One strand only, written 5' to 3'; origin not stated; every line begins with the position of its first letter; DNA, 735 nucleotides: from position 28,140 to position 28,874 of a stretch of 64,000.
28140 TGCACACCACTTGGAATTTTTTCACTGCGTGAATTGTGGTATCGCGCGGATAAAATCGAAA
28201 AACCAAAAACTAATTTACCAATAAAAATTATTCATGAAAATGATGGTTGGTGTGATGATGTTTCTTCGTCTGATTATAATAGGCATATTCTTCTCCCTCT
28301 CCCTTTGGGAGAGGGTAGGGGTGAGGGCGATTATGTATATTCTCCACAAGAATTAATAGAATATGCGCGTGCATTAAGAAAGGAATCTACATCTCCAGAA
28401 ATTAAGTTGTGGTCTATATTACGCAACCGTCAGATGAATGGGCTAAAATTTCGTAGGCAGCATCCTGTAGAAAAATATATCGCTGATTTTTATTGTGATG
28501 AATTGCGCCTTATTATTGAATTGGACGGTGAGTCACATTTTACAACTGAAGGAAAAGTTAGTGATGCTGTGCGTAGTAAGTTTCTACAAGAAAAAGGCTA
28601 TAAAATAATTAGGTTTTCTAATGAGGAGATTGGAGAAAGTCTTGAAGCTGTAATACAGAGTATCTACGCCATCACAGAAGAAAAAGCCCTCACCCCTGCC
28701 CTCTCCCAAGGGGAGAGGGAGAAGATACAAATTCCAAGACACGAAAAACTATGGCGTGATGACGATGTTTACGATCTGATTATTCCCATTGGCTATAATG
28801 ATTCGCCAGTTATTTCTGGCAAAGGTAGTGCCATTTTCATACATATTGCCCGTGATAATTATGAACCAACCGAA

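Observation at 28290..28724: DUF559 endonuclease module with hairpin-bearing inverted repeats inserted exactly in frame inside an L,D-transpeptidase gene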

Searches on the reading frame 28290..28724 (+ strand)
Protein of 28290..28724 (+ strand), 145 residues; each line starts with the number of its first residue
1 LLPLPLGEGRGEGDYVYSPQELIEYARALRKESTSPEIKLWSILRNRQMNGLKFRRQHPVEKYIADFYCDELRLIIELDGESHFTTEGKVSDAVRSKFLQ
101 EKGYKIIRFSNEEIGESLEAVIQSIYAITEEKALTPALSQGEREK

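Call 17: find_homologous_proteins(query=window:28290-28724:+, max_evalue=1e-10)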
Query seq(145 aa) (145 aa): 1517 proteins with E <= 1e-10 among 1582 candidates; the best 120 are listed.
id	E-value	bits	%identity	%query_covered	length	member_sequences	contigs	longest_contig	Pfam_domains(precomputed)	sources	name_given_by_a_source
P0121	9.9e-53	195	70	75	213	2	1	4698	PF04480.19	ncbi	ncbi:MAG: DUF559 domain-containing protein, partial [Rickettsiales bacterium]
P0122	1.6e-43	166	76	68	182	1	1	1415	PF04480.19,PF03734.20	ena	-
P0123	1.9e-35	140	51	99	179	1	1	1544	PF04480.19,PF18741.8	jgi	jgi:type I restriction enzyme M protein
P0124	1.1e-33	134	49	97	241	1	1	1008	PF04480.19,PF02384.23,PF18741.8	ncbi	-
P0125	1.5e-32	130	50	88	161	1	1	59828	PF04480.19,PF18741.8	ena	-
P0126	4.3e-32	129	46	99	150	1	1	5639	PF04480.19,PF18741.8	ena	-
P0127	6.2e-32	128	52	85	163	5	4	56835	PF04480.19,PF18741.8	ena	-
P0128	1.3e-31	127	50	98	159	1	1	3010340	PF04480.19,PF18741.8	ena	-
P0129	3.0e-31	126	48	90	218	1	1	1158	PF04480.19,PF18741.8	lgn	-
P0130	4.1e-31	125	52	98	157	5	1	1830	PF04480.19,PF18741.8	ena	-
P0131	4.2e-31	125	46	93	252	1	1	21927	PF04480.19,PF02545.20,PF18741.8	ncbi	-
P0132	4.7e-31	125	50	85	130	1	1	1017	PF04480.19,PF18741.8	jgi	jgi:very-short-patch-repair endonuclease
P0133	6.6e-31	125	50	86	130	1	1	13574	PF04480.19,PF18741.8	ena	-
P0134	6.8e-31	125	53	86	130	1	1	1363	PF04480.19,PF18741.8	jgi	jgi:very-short-patch-repair endonuclease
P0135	1.2e-30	124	50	98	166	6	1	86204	PF04480.19,PF18741.8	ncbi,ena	-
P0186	1.5e-26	111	50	85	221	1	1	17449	PF04480.19,PF18741.8,PF18766.8,PF04851.22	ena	-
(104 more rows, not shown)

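Call 20: find_encoding_contigs(protein=P0121, flank=5000, max_places=2)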
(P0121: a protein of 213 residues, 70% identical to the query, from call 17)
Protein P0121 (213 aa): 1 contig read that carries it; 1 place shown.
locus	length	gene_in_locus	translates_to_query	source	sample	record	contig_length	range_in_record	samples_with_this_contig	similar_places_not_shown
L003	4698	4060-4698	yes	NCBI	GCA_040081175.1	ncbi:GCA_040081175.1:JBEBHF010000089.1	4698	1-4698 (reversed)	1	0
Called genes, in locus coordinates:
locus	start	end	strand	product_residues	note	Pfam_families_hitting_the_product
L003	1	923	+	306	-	PF02729:OTCace_N, PF00185:OTCace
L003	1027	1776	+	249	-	-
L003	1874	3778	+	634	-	PF13292:DXP_synthase_N, PF00456:Transketolase_N (faint), PF00676:E1_dh (weak), PF02779:Transket_pyr, PF02780:Transketolase_C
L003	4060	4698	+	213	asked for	PF04480:DUF559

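Call 21: find_encoding_contigs(protein=P0131, flank=4000, max_places=2)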
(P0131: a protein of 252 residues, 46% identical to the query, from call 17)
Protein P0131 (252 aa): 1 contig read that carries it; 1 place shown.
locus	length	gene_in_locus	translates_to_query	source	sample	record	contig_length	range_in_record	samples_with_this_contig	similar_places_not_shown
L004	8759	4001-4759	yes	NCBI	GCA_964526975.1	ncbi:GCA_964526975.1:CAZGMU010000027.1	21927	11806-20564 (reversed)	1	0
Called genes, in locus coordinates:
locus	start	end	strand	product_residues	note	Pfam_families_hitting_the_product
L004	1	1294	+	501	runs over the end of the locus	-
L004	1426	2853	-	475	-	PF00069:Pkinase, PF07714:PK_Tyr_Ser-Thr, PF01636:APH (faint)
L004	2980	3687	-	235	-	PF00849:PseudoU_synth_2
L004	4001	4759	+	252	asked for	PF04480:DUF559, PF18741:MTES_1575, PF02545:Maf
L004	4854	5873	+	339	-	PF01408:GFO_IDH_MocA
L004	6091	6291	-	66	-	-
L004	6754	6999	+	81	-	-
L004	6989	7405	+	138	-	PF01850:PIN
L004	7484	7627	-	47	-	-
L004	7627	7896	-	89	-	PF01954:AF2212-like (weak)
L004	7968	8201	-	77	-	PF00196:GerE (weak)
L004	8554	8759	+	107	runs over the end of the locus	-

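Call 25: find_encoding_contigs(protein=P0122, flank=2000, max_places=2)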
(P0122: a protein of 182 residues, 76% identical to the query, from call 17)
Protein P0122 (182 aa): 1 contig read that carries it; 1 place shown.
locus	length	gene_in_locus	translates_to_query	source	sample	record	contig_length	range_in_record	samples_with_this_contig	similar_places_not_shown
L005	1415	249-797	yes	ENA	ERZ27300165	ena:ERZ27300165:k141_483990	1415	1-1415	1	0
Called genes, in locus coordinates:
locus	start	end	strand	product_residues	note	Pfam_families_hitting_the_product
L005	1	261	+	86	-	?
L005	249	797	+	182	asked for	PF03734:YkuD (weak), PF04480:DUF559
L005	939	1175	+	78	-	PF03734:YkuD (weak)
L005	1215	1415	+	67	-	?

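Call 53: search_solved_structures(query=window:28329-28685:+, max_evalue=1, show_alignments=2)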
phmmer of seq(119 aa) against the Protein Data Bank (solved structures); distinct sequences matched with E-value up to 1: 6.
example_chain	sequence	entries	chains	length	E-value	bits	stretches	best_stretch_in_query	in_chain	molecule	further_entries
3hrl_A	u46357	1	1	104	4.5e-17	65.3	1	22-118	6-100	Endonuclease-Like Protein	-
3r3p_A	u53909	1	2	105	0.032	17.4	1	20-111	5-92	Mobile intron protein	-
5jff_B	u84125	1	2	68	0.24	14.6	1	6-53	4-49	Uncharacterized protein YhfG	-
4oky_C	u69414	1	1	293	0.28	14.4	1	45-96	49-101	Restriction endonuclease PvuRts1 I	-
4oq2_A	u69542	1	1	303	0.29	14.3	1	45-96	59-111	Restriction endonuclease PvuRts1 I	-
5jfz_B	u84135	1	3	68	0.38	14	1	6-49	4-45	Uncharacterized protein YhfG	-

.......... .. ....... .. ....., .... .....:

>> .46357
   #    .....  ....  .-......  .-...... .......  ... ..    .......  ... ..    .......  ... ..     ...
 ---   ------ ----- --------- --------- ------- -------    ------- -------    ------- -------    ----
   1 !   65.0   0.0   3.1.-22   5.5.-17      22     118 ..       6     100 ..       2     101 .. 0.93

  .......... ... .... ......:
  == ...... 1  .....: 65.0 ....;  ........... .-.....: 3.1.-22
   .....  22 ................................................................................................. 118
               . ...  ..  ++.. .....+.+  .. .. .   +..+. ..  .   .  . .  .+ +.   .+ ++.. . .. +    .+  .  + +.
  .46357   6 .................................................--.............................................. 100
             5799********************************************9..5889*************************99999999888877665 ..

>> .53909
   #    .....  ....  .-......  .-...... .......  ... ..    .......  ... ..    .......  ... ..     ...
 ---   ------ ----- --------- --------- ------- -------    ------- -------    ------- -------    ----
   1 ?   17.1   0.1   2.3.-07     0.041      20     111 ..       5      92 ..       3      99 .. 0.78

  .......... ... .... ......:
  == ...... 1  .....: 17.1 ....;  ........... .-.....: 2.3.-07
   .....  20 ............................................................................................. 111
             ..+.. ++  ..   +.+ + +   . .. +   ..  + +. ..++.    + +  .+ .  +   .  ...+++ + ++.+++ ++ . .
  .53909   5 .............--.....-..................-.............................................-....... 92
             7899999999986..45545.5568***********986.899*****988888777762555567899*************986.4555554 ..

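Call 65: predict_structure(alignment_id=A5)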
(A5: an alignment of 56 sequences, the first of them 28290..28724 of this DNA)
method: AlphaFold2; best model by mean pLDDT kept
length: 145 residues; sequences in the alignment: 56
mean_pLDDT: 83.8   pTM: 0.76
mean pLDDT of the five models: 83.8, 83.6, 83.6, 82.2, 81.1
residues with pLDDT >= 90: 95; 70-90: 17; 50-70: 18; < 50: 15
segments of 3 or more residues with pLDDT < 50: 1-13
pLDDT, mean of each block of 10 residues (from residue 1): 39 68 94 96 96 97 96 94 74 91 96 95 94 61 51
secondary structure, 60 per line:
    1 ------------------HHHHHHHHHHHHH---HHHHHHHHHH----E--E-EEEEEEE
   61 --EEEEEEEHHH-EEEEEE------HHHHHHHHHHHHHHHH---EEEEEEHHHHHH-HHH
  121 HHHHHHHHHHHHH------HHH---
elements in order: H19-31 H35-44 E54-60 E63-69 E74-79 H86-101 E105-110 H111-116 H118-133

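Call 69: fold_search(model_id=the predicted structure, library=pdb)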
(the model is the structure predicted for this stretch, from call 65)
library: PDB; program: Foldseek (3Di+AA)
matches with E <= 10: 679; with E <= 0.001: 4
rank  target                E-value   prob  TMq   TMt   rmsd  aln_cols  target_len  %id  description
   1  3hrl                  4.0e-08  1.00  0.58  0.87   2.3        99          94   35  Crystal structure of a putative endonuclease-like protein (ngo0050) from neisseria gonorrhoeae (released 2009-06-30)
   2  3r3p_B                8.5e-05  1.00  0.52  0.74   3.0        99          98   26  Homing Endonuclease I-Bth0305I Catalytic Domain (released 2011-10-05)
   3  3r3p_A                2.6e-04  1.00  0.52  0.74   2.8        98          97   24  Homing Endonuclease I-Bth0305I Catalytic Domain (released 2011-10-05)
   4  9i05_Xv               5.2e-04  1.00  0.50  0.21   6.4       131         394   17  Cryo-EM structure of the large subunit of the mitochondrial ribosome from Toxoplasma gondii (released 2025-06-11)
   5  6z1p_AS               1.7e-03  1.00  0.51  0.13   5.5       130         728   11  Structure of the mitochondrial ribosome from Tetrahymena thermophila (released 2020-06-24)
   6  4oq2                  2.7e-03  0.99  0.41  0.22  10.4       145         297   19  5hmC specific restriction endonuclease PvuRTs1I (released 2014-03-12)
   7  9i05_Xl               3.8e-03  1.00  0.51  0.20   4.1       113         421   17  Cryo-EM structure of the large subunit of the mitochondrial ribosome from Toxoplasma gondii (released 2025-06-11)
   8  4par_C                5.7e-03  0.98  0.40  0.21   8.8       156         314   20  The 5-Hydroxymethylcytosine-Specific Restriction Enzyme AbaSI in a Complex with Product-like DNA (released 2014-06-25)
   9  9g6k_Lc               8.5e-03  1.00  0.50  0.18   5.4       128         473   17  LSU structure derived from the LSU sample of the mitoribosome from T. gondii. (released 2024-12-11)
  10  4par_B                1.0e-02  0.97  0.41  0.21   8.4       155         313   19  The 5-Hydroxymethylcytosine-Specific Restriction Enzyme AbaSI in a Complex with Product-like DNA (released 2014-06-25)
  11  4par_A                1.4e-02  0.90  0.38  0.20   8.7       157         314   22  The 5-Hydroxymethylcytosine-Specific Restriction Enzyme AbaSI in a Complex with Product-like DNA (released 2014-06-25)
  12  1vsr                  1.8e-02  0.96  0.38  0.40   4.9       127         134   20  VERY SHORT PATCH REPAIR (VSR) ENDONUCLEASE FROM ESCHERICHIA COLI (released 1999-10-27)
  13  3k93                  4.2e-02  0.18  0.17  0.13   9.8       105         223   17  Crystal structure of phage related exonuclease (YP_719632.1) from HAEMOPHILUS SOMNUS 129PT at 2.15 A resolution (released 2009-11-03)
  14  9g6k_Ld               6.2e-02  0.82  0.44  0.18   7.9       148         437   11  LSU structure derived from the LSU sample of the mitoribosome from T. gondii. (released 2024-12-11)
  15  9iac_A                7.6e-02  0.14  0.22  0.14  17.2       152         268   17  Structure of the Argonaute-associated Cas4 family protein 1 (ACE1) from Microcystis aeruginosa (MaACE1) (released 2025-04-23)
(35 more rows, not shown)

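Call 72: search_protein_families(library=pfam, proteins=[P0124, P0186, P0123], max_evalue=0.01)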
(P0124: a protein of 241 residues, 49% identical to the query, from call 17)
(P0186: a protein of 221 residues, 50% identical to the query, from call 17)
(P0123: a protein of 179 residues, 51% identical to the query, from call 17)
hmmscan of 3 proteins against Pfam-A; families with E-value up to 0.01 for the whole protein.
P0124 (241 aa): 4 families
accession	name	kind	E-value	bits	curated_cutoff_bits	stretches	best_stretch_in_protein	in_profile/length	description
PF04480.18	DUF559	-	4.5e-36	123.5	20.6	1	21-128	3-108/109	Protein of unknown function (DUF559)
PF02384.22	N6_Mtase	-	5.8e-07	29.6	20.4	1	165-200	275-310/311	N-6 DNA Methylase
PF18741.7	MTES_1575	-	3e-06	27.6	38.2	1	50-124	13-92/96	REase_MTES_1575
PF10881.14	DUF2726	-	0.0072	16.5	24.7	0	70-110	70-110/126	Protein of unknown function (DUF2726)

P0186 (221 aa): 4 families
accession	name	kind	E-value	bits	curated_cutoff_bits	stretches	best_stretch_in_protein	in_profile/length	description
PF04480.18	DUF559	-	1.7e-36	124.8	20.6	1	17-122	5-108/109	Protein of unknown function (DUF559)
PF18766.7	SWI2_SNF2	-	5.1e-23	82.3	26.7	1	156-215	17-76/221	SWI2/SNF2 ATPase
PF18741.7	MTES_1575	-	4.2e-07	30.4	38.2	1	43-120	12-94/96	REase_MTES_1575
PF04851.21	ResIII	-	2.1e-06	28.2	22.5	1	156-216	22-82/164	Type III restriction enzyme, res subunit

P0123 (179 aa): 2 families
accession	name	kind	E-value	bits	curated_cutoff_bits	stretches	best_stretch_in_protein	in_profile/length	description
PF04480.18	DUF559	-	7.4e-40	135.7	20.6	1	34-140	4-108/109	Protein of unknown function (DUF559)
PF18741.7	MTES_1575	-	4.8e-10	39.8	38.2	1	58-137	12-93/96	REase_MTES_1575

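Call 92: search_protein_representatives(alignment_id=A5)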
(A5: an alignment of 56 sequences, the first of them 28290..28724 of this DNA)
Query: 56 sequences, 125 profile positions. Proteins with E-value up to 0.001 (for the whole library): 58432; up to 1e-10: 26246; up to 1e-30: 4686. The best 150 are listed.
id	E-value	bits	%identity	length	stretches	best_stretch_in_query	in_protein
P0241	2.4e-87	305.0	-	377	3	9-122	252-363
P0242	2.5e-67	240.3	-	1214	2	7-121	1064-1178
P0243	1.3e-59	215.4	-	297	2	8-121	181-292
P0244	6.7e-58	209.9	-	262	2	6-121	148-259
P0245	3.7e-51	188.1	-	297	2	11-123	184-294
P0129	3.4e-48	178.5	-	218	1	6-122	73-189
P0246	9.8e-47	173.8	-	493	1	7-123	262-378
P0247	8.1e-46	170.8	-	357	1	10-122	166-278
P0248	1.2e-45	170.3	-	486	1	5-122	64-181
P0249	1.5e-45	170.0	-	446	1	4-122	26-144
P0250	1.9e-45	169.7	-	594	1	6-122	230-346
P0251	2.2e-45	169.4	-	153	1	8-122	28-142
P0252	3.8e-45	168.7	-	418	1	6-122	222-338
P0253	5.0e-45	168.3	-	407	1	10-122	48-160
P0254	6.7e-45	167.9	-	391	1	6-122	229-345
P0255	7.7e-45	167.7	-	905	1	8-122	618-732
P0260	1.3e-44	167.0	-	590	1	7-122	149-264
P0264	4.0e-44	165.4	-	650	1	7-121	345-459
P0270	9.3e-44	164.2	-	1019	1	6-121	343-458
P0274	2.2e-43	163.0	-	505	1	6-121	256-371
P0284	8.4e-43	161.1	-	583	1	4-122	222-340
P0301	2.4e-42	159.6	-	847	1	6-122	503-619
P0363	6.3e-41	155.0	-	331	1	8-122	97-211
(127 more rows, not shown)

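Call 94: search_protein_families(library=pfam, proteins=[P0250, P0284, P0274, P0246, P0255, P0260, P0264, P0270, P0301, P0363], max_evalue=0.001)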
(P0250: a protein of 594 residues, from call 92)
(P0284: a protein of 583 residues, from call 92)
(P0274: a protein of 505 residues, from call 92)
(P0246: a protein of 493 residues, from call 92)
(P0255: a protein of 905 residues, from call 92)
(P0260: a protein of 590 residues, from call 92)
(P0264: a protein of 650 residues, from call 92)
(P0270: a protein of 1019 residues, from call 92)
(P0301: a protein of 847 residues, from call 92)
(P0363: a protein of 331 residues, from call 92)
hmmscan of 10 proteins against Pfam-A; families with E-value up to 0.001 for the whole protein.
P0250 (594 aa): 3 families
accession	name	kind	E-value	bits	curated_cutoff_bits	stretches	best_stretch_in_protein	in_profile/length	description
PF04480.18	DUF559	-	1.3e-38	131.6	20.6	1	238-345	3-108/109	Protein of unknown function (DUF559)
PF01420.25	Methylase_S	-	3.8e-22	79.7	22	1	6-178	1-168/168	Type I restriction modification DNA specificity domain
PF18741.7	MTES_1575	-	1.5e-08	35.1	38.2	1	266-345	12-96/96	REase_MTES_1575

P0284 (583 aa): 3 families
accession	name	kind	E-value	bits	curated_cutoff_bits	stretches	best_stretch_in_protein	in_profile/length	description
PF04480.18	DUF559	-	9.2e-36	122.5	20.6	1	234-339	5-108/109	Protein of unknown function (DUF559)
PF01420.25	Methylase_S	-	1.2e-31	110.6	22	2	4-162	3-167/168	Type I restriction modification DNA specificity domain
PF18741.7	MTES_1575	-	1.4e-09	38.3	38.2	1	261-338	13-95/96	REase_MTES_1575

P0274 (505 aa): 4 families
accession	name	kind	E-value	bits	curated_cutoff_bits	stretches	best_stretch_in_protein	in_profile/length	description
PF00275.25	EPSP_synthase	-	1.9e-40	139.3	22.8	1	2-211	207-415/417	EPSP synthase (3-phosphoshikimate 1-carboxyvinyltransferase)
PF04480.18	DUF559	-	2.3e-36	124.4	20.6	1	265-371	4-108/109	Protein of unknown function (DUF559)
PF00293.34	NUDIX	-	3.2e-16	60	21.1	1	377-485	12-118/134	NUDIX domain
PF18741.7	MTES_1575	-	3.5e-09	37.1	38.2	1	292-371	12-96/96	REase_MTES_1575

P0246 (493 aa): 3 families
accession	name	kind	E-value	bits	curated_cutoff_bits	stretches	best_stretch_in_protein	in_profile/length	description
PF04480.18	DUF559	-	8.7e-41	138.6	20.6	1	270-376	4-108/109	Protein of unknown function (DUF559)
PF01420.25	Methylase_S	-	6.9e-18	65.9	22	1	52-201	33-168/168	Type I restriction modification DNA specificity domain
PF18741.7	MTES_1575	-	1.9e-08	34.7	38.2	1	297-373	12-93/96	REase_MTES_1575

P0255 (905 aa): 3 families
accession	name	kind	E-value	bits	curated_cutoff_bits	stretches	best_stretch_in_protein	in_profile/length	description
PF04480.18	DUF559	-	2.8e-38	130.6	20.6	1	626-731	5-108/109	Protein of unknown function (DUF559)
PF01555.25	N6_N4_Mtase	-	5.7e-29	102.1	26.7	1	142-475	1-219/221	DNA methylase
PF18741.7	MTES_1575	-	9.7e-11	42.1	38.2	1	652-731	12-96/96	REase_MTES_1575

P0260 (590 aa): 3 families
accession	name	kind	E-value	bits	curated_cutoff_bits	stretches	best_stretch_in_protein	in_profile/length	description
PF04480.18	DUF559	-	3.1e-37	127.2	20.6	1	156-263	3-108/109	Protein of unknown function (DUF559)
PF18741.7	MTES_1575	-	4.8e-10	39.8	38.2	1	186-263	14-96/96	REase_MTES_1575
PF01555.25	N6_N4_Mtase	-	2.9e-09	37.6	26.7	1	1-44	177-220/221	DNA methylase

P0264 (650 aa): 3 families
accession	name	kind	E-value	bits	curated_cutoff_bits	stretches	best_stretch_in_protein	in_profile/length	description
PF18135.7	Type_ISP_C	-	1.4e-90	304.3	25.9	2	466-624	182-342/342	Type ISP C-terminal specificity domain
PF04480.18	DUF559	-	6.6e-40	135.8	20.6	1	354-459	5-108/109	Protein of unknown function (DUF559)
PF18741.7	MTES_1575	-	2.6e-08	34.3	38.2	1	380-458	12-95/96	REase_MTES_1575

P0270 (1019 aa): 6 families
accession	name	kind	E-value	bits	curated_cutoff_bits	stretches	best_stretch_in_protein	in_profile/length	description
PF04480.18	DUF559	-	1.9e-37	127.9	20.6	1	352-458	4-108/109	Protein of unknown function (DUF559)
PF20473.4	MmeI_Mtase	-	1.8e-10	40.9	27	1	488-566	9-87/259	MmeI, DNA-methyltransferase domain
PF07669.17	Eco57I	-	5e-08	33.7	25.3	1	542-811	1-165/171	Eco57I restriction-modification methylase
PF18741.7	MTES_1575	-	1.4e-07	32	38.2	1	382-458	15-96/96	REase_MTES_1575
PF01170.24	UPF0020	-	2.8e-07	30.9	22.3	0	487-557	17-92/197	RMKL-like, methyltransferase domain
PF02384.22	N6_Mtase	-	6.9e-05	22.8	20.4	0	499-564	47-100/311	N-6 DNA Methylase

P0301 (847 aa): 8 families
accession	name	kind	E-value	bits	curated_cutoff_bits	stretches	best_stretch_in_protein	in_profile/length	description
PF00133.28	tRNA-synt_1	-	6.3e-83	279.3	22.7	2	17-466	2-309/414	tRNA synthetases class I (I, L, M and V)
PF04480.18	DUF559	-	8.1e-38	129.1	20.6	1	514-617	6-107/109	Protein of unknown function (DUF559)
PF09334.17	tRNA-synt_1g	-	2e-26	93.1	20.1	2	40-189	2-136/391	tRNA synthetases class I (M)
PF18741.7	MTES_1575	-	1e-08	35.6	38.2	1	537-617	10-95/96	REase_MTES_1575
PF01406.26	tRNA-synt_1e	-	7.9e-07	29.2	27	0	694-750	242-297/301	tRNA synthetases class I (C) catalytic domain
PF13603.12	tRNA-synt_1_2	-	1.2e-06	28.6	25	1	239-302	85-148/185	Leucyl-tRNA synthetase, editing domain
PF08264.19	Anticodon_1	-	0.00057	20.2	25.1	0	791-813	1-23/148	Anticodon-binding domain of tRNA ligase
PF01921.24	tRNA-synt_1f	-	0.00062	19.2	27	0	698-747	274-323/360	tRNA synthetases class I (K)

P0363 (331 aa): 3 families
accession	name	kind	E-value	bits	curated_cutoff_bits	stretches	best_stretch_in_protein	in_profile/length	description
PF04480.18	DUF559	-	4.6e-41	139.5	20.6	1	103-210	3-108/109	Protein of unknown function (DUF559)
PF03734.19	YkuD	-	3.3e-11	44.4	23.4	1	7-83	28-85/146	L,D-transpeptidase catalytic domain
PF18741.7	MTES_1575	-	2.6e-07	31.1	38.2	1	131-207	12-93/96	REase_MTES_1575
